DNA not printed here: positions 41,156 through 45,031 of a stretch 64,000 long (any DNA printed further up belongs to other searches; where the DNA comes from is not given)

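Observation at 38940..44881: Coupled four-gene operon: orphan A24 prepilin-type peptidase, membrane Ser/Thr kinase, small TM protein and giant multi-Ig surface protein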

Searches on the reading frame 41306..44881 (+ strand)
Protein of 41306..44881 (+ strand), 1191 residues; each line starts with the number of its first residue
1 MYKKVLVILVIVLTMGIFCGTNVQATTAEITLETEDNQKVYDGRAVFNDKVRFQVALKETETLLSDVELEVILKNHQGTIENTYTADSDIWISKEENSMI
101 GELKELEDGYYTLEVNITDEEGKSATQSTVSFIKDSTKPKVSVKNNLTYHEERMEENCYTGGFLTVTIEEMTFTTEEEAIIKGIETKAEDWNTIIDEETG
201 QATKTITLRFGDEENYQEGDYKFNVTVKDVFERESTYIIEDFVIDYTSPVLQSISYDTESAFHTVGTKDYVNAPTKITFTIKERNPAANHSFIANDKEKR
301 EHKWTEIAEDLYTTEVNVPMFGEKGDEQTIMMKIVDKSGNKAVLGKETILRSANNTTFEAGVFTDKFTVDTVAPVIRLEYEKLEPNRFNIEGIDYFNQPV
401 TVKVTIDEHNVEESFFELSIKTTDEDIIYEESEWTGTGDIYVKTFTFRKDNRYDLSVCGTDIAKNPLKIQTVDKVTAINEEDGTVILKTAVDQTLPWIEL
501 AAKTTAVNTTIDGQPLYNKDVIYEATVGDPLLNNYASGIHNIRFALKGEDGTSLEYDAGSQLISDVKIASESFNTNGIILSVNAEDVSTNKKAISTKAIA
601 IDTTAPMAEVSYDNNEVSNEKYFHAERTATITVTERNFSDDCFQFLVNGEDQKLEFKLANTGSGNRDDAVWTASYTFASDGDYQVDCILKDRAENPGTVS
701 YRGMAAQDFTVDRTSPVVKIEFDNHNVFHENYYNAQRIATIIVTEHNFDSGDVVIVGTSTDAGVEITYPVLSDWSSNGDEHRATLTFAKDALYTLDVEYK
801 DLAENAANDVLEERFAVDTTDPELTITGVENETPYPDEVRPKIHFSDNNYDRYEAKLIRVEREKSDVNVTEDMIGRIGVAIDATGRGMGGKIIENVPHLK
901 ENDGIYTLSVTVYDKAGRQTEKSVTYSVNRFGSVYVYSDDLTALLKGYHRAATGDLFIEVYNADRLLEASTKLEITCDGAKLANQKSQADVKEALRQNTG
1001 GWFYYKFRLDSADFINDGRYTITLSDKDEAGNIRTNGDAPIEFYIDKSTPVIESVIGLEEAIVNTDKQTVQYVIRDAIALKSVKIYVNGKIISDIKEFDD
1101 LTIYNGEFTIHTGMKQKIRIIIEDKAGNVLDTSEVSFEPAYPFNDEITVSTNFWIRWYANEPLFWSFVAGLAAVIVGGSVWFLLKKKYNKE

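Call 6: search_protein_families(library=pfam, proteins=[window:41306-44881:+], max_evalue=0.1)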
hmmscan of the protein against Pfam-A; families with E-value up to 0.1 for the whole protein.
window:41306-44881:+ (1191 aa): 12 families
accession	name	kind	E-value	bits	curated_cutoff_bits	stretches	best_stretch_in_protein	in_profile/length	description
PF13750.12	Big_3_3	-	5.3e-12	46.1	27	1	678-809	12-140/157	Bacterial Ig-like domain (group 3)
PF19077.6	Big_13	-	8.1e-12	46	27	3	897-926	68-98/102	Bacterial Ig-like domain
PF07495.19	Y_Y_Y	-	1.9e-05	24.9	26.6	0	89-133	19-63/65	Y_Y_Y domain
PF18911.6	PKD_4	-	0.0001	22.7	27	0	894-925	50-82/85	PKD domain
PF24421.1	Ig_J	-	0.00066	20.2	29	0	46-132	19-99/104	Tip attachment protein J, Ig-like domain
PF00801.26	PKD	-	0.0065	16.9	23.5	0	649-691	27-67/80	PKD domain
PF12245.14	Big_3_2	-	0.0071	17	23.3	0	902-921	92-112/122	Bacterial Ig-like domain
PF22352.2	K319L-like_PKD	-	0.01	16.3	27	0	96-129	47-80/84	K319L-like, PKD domain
PF15418.12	DUF4625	-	0.013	16.2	27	0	902-928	104-130/131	Domain of unknown function (DUF4625)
PF23861.1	Ribophorin_II_2nd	-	0.022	15.4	23.4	0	105-131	74-100/105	Ribophorin II second domain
PF10922.13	T7-like_gp12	-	0.037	14.7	22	0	1099-1135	23-58/85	Bacteriophage T7-like, gene 1.2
PF13754.12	Big_3_4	-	0.043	14.2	27.3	0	667-699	20-52/106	Domain of unknown function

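Call 7: search_protein_families(library=ncbifam, proteins=[window:41306-44881:+], max_evalue=0.1)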
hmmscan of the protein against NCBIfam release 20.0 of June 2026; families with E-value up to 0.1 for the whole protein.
window:41306-44881:+ (1191 aa): 4 families
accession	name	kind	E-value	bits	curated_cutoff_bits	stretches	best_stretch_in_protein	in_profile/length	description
NF041940.1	choice_anch_X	domain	0.0022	17.7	25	0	667-685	15-33/37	choice-of-anchor X domain-containing protein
NF033932.1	LapB_rpt_80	domain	0.0032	17.7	45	1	109-152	1-45/83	LapB repeat-containing protein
NF033510.3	Ca_tandemer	repeat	0.0034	17.7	50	0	1007-1032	67-94/96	Ca2+-stabilized repeat-containing adhesin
NF009690.0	PRK13211.1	equivalog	0.0049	15.6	481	1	60-152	334-422/477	N-acetylglucosamine-binding protein GbpA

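Call 44: find_homologous_proteins(query=window:41306-44881:+, max_evalue=0.00001)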
Query window:41306-44881:+ (1191 aa): 108 proteins with E <= 0.00001 among 8000 candidates.
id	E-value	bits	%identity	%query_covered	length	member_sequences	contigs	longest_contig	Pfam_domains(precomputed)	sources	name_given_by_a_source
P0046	0.0e+0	2654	100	100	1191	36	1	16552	PF07495.20,PF13750.13,PF19077.7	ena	-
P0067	0.0e+0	1866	70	100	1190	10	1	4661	PF07495.20,PF13754.13,PF13750.13,PF19077.7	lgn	-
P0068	0.0e+0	1850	69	100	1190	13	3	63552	PF07495.20,PF19077.7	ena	-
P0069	0.0e+0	1670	66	84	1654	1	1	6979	PF13750.13,PF12245.15,PF19077.7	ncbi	-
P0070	0.0e+0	1609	59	92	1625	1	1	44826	PF13750.13,PF12245.15,PF19077.7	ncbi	-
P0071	0.0e+0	1579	60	91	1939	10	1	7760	PF19077.7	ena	-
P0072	0.0e+0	1555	58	90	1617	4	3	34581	PF12245.15,PF19077.7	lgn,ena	-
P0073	0.0e+0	1396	53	91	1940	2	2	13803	PF07495.20,PF13750.13,PF19077.7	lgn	-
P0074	0.0e+0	1381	62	77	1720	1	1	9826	PF13750.13,PF19077.7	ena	-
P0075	0.0e+0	1019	45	85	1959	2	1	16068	PF13750.13,PF12245.15,PF19077.7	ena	-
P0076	2.7e-202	693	35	100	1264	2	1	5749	PF13750.13,PF12245.15,PF19077.7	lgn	-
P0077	8.9e-141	489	36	59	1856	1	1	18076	PF07495.20,PF13754.13,PF19077.7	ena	-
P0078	3.6e-136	474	29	87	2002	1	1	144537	PF13754.13,PF13750.13,PF12245.15,PF19077.7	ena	-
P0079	9.2e-135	469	29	87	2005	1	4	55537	PF13754.13,PF13750.13,PF12245.15,PF19077.7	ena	-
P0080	1.8e-116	408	30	69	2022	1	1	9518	PF13754.13,PF13750.13,PF02368.25,PF12245.15,PF26918.1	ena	-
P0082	1.1e-111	393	34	71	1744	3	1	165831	PF07495.20,PF13715.13,PF13620.13,PF09430.17,PF22904.4,PF19077.7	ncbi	-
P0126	5.5e-63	231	26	82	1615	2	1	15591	PF13750.13,PF19077.7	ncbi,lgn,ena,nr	ncbi:MAG: hypothetical protein IJ024_01835 [Lachnospiraceae bacterium]|nr:hypothetical protein [Lach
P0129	6.7e-62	228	29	57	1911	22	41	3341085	PF13750.13,PF12245.15,PF19077.7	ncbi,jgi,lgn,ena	jgi:hypothetical protein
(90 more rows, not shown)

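Call 45: find_encoding_contigs(protein=P0129, flank=10000, max_places=1)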
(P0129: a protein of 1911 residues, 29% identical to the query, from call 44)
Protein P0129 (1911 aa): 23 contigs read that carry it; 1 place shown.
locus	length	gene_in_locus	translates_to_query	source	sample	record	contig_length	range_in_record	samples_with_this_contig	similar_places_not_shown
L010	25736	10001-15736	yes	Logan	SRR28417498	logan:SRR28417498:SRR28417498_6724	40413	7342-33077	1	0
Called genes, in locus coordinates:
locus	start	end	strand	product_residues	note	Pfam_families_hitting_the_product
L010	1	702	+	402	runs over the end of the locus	PF02525:Flavodoxin_2 (faint), PF03358:FMN_red (faint), PF12641:Flavodoxin_3 (faint), PF12682:Flavodoxin_4, PF12724:Flavodoxin_5 (faint), PF12682:Flavodoxin_4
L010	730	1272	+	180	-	PF02525:Flavodoxin_2, PF03358:FMN_red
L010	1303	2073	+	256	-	PF12682:Flavodoxin_4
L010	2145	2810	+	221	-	PF14358:DUF4405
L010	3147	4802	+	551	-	PF00089:Trypsin, PF13365:Trypsin_2, PF00498:FHA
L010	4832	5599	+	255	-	PF00481:PP2C (faint), PF13672:PP2C_2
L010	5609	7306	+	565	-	PF00069:Pkinase, PF07714:PK_Tyr_Ser-Thr, PF03109:ABC1 (weak)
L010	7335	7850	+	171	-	-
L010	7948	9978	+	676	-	PF19789:DUF6273, PF09479:Flg_new, PF13306:LRR_5, PF13855:LRR_8 (weak)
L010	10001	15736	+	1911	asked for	PF12245:Big_3_2 (faint), PF13750:Big_3_3 (faint), PF19077:Big_13 (weak)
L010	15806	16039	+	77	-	-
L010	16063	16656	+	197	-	-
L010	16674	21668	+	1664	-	PF00498:FHA, PF01580:FtsK_SpoIIIE, PF13401:AAA_22 (faint), PF01580:FtsK_SpoIIIE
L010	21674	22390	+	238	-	PF04397:LytTR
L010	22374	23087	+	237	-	-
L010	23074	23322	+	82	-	PF08817:YukD (weak)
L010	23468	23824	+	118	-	-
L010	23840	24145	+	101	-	PF06013:WXG100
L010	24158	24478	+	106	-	PF06013:WXG100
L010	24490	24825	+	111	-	-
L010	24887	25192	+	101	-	PF06013:WXG100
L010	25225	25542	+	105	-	PF06013:WXG100, PF10824:T7SS_ESX_EspC (weak)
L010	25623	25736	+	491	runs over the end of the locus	PF13365:Trypsin_2, PF00498:FHA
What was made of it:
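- L010: Trypsin-FHA|PP2C|kinase|171 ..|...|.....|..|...-FtsK ATPase 1664 aa|..|YukD|WXG100 x4 (call 45).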

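Call 46: find_encoding_contigs(protein=P0082, flank=10000, max_places=1)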
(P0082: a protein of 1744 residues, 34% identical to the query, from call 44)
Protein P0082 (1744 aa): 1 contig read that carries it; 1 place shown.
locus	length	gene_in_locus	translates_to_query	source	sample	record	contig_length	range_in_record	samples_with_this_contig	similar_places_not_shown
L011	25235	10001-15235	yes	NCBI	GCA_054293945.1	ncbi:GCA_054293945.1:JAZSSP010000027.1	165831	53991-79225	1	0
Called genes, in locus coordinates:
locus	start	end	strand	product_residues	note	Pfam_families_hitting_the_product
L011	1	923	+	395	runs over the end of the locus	PF10509:GalKase_gal_bdg, PF00288:GHMP_kinases_N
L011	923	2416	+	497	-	PF01087:GalP_UDP_transf, PF02744:GalP_UDP_tr_C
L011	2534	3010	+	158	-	PF13673:Acetyltransf_10, PF00583:Acetyltransf_1, PF13508:Acetyltransf_7, PF08445:FR47 (faint)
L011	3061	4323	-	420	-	PF04389:Peptidase_M28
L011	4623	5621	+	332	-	PF14659:Phage_int_SAM_3, PF22022:Phage_int_M (weak), PF00589:Phage_integrase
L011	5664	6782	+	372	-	PF00498:FHA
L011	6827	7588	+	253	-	PF13672:PP2C_2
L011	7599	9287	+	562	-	PF00069:Pkinase, PF07714:PK_Tyr_Ser-Thr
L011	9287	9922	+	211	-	-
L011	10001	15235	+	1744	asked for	PF13620:CarboxypepD_reg (weak), PF13715:CarbopepD_reg_2 (faint), PF22904:NOMO1-like_2nd (faint), PF09430:EMC7_beta-sandw (faint), PF19077:Big_13 (faint), PF07495:Y_Y_Y (faint), PF13620:CarboxypepD_reg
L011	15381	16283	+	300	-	PF19909:DUF6382 (weak), PF16697:Yop-YscD_cpl (weak), PF00498:FHA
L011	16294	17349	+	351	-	PF00142:Fer4_NifH (faint), PF01656:CbiA (faint), PF09140:MipZ (faint), PF13614:AAA_31 (weak)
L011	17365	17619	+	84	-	PF08817:YukD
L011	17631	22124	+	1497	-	PF01580:FtsK_SpoIIIE, PF06745:ATPase (faint), PF13401:AAA_22 (faint), PF01580:FtsK_SpoIIIE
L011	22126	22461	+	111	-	PF06013:WXG100 (weak)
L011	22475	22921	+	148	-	-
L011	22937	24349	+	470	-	-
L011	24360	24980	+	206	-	-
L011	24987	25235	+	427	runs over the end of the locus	PF09295:ChAPs (faint), PF13432:TPR_16, PF14559:TPR_19 (weak), PF00515:TPR_1 (weak), PF07719:TPR_2 (weak), PF13424:TPR_12 (weak), PF13414:TPR_11, PF14559:TPR_19 (weak), +8 more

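Call 47: find_encoding_contigs(protein=P0070, flank=10000, max_places=1)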
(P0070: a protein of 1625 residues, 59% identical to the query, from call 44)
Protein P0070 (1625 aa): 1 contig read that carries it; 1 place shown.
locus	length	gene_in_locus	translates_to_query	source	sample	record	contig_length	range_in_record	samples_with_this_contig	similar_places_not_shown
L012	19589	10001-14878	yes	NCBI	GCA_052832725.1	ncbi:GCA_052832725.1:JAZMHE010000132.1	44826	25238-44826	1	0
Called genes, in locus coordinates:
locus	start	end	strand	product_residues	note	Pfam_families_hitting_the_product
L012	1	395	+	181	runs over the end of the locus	PF04542:Sigma70_r2, PF13560:HTH_31 (faint), PF01371:Trp_repressor (weak), PF04545:Sigma70_r4, PF01381:HTH_3 (weak)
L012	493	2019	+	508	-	PF05362:Lon_C (weak), PF13541:ChlI, PF00493:MCM (faint), PF01078:Mg_chelatase, PF00158:Sigma54_activat, PF07728:AAA_5 (faint), PF13335:Mg_chelatase_C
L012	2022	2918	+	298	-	PF02481:DNA_processg_A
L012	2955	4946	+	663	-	PF01751:Toprim, PF01131:Topoisom_bac, PF01396:Zn_ribbon_Top1, PF13408:Zn_ribbon_recom (faint), PF01396:Zn_ribbon_Top1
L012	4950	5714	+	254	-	PF06018:CodY, PF08222:HTH_CodY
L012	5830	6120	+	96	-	PF00166:Cpn10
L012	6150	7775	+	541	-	PF00118:Cpn60_TCP1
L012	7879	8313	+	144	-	PF01478:Peptidase_A24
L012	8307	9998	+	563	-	PF00069:Pkinase, PF07714:PK_Tyr_Ser-Thr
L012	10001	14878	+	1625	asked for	PF12245:Big_3_2 (faint), PF13750:Big_3_3 (faint), PF19077:Big_13 (weak)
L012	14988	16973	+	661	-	-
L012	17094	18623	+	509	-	PF05598:DUF772, PF01609:DDE_Tnp_1, PF13751:DDE_Tnp_1_6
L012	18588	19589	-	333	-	?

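Call 49: find_encoding_contigs(protein=P0075, flank=10000, max_places=1)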
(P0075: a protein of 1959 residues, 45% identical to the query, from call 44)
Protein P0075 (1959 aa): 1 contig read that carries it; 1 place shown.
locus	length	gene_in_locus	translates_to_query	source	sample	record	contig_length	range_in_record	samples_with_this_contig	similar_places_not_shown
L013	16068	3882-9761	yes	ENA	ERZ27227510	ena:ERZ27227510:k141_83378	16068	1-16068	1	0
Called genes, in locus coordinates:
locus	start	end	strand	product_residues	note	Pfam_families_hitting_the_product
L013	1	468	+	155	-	?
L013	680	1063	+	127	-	PF01478:Peptidase_A24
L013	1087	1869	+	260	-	PF00481:PP2C (faint), PF13672:PP2C_2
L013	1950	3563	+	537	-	PF00069:Pkinase, PF07714:PK_Tyr_Ser-Thr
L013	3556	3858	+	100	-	-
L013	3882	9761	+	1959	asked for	PF12245:Big_3_2 (faint), PF19077:Big_13 (faint), PF13750:Big_3_3 (faint)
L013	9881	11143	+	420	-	PF00817:IMS, PF11798:IMS_HHH (faint), PF21999:IMS_HHH_1 (faint), PF11799:IMS_C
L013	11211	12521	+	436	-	PF05673:DUF815, PF20720:nSTAND3 (weak)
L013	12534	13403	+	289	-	PF01261:AP_endonuc_2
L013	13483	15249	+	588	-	PF03485:Arg_tRNA_synt_N, PF00750:tRNA-synt_1d, PF01406:tRNA-synt_1e (faint), PF05746:DALR_1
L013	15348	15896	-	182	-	PF09515:Thia_YuaJ, PF12822:ECF_trnsprt (weak)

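Call 50: find_encoding_contigs(protein=P0078, flank=10000, max_places=1)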
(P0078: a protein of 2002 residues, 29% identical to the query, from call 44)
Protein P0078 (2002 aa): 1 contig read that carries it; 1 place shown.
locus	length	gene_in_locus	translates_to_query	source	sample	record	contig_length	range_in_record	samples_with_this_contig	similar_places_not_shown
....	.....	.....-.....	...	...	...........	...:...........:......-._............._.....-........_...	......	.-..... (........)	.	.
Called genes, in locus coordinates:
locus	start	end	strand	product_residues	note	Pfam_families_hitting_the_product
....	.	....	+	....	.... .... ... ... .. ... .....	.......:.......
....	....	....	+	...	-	-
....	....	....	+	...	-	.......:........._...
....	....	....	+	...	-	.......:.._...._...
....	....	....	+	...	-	-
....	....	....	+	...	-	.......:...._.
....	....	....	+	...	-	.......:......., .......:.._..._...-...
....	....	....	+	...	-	-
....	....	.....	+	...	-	-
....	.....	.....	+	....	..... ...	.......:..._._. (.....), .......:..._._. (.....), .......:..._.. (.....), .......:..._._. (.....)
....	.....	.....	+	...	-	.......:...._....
